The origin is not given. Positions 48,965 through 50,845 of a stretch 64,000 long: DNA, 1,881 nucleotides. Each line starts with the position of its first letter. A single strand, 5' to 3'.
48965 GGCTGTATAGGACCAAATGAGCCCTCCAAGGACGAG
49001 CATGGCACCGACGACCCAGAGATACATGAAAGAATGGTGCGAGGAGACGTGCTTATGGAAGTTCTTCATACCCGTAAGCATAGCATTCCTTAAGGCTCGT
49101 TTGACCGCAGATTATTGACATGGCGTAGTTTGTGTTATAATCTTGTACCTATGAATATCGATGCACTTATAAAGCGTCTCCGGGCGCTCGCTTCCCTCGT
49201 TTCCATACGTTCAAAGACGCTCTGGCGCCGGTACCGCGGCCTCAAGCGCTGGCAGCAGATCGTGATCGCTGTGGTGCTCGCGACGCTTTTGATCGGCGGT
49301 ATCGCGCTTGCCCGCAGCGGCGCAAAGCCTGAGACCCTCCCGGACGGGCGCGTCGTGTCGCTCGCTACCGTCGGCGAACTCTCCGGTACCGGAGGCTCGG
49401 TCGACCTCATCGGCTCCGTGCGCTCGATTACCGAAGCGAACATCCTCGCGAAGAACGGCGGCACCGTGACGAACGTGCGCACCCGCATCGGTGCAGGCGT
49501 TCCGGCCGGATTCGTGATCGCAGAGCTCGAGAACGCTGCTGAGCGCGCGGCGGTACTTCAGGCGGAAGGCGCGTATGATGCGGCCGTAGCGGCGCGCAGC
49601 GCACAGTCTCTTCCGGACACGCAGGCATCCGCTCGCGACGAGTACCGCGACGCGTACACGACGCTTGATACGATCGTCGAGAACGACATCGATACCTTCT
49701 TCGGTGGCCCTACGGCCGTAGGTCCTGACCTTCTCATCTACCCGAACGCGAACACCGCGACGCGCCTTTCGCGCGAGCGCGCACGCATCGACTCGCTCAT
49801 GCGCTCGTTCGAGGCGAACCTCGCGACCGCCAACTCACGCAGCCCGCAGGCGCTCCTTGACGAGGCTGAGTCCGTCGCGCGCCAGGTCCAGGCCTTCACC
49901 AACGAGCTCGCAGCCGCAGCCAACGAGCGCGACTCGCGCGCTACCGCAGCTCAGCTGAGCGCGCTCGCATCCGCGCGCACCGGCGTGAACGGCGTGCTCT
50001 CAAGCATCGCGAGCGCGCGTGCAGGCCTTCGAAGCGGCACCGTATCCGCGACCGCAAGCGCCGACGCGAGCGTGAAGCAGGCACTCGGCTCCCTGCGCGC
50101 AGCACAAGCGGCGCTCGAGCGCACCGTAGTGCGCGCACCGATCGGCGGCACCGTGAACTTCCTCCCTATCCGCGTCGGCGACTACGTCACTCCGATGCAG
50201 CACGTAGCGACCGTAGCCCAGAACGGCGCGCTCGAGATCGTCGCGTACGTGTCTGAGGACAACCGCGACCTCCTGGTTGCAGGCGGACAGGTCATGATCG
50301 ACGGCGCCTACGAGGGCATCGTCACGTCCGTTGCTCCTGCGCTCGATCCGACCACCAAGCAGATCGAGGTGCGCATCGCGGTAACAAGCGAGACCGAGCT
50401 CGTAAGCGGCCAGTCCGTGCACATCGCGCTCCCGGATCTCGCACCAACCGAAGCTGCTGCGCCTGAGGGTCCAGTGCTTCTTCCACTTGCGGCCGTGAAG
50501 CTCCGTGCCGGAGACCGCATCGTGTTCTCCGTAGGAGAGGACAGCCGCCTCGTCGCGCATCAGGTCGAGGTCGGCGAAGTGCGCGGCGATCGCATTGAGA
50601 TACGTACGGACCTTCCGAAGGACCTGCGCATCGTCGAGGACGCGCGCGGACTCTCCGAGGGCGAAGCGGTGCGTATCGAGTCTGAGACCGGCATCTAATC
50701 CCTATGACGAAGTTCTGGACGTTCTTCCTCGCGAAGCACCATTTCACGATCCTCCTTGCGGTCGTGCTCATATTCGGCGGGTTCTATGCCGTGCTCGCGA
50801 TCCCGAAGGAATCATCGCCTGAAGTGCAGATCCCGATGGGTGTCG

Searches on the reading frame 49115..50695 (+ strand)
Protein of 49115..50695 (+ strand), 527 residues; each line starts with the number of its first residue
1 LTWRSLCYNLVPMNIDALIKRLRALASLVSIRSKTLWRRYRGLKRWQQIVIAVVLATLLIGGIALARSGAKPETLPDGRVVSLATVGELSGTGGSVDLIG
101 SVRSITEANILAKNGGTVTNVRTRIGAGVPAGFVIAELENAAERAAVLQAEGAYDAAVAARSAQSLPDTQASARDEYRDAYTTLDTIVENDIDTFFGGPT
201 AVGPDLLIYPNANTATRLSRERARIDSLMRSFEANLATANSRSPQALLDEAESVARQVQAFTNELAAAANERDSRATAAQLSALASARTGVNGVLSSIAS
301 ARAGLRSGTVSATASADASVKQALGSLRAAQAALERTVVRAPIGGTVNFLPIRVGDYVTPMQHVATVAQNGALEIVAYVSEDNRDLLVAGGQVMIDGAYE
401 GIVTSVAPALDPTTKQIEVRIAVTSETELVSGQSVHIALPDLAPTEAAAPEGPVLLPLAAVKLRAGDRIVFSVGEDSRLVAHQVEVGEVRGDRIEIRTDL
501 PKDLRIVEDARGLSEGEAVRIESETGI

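Call 14: search_protein_families(library=pfam, proteins=[window:49115-50695:+], max_evalue=0.01)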
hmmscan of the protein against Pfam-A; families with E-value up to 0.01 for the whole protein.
window:49115-50695:+ (527 aa): 3 families
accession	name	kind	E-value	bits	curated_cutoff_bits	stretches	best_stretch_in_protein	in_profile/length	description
PF13437.12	HlyD_3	-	4.6e-14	53.5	22.2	1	338-427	1-97/106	HlyD family secretion protein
PF16576.10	HlyD_D23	-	1.4e-10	41.3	30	1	322-425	94-203/214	Barrel-sandwich domain of CusB or HlyD membrane-fusion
PF04513.17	Baculo_PEP_C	-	0.0093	16.5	38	0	213-317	31-130/140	Baculovirus polyhedron envelope protein, PEP, C terminus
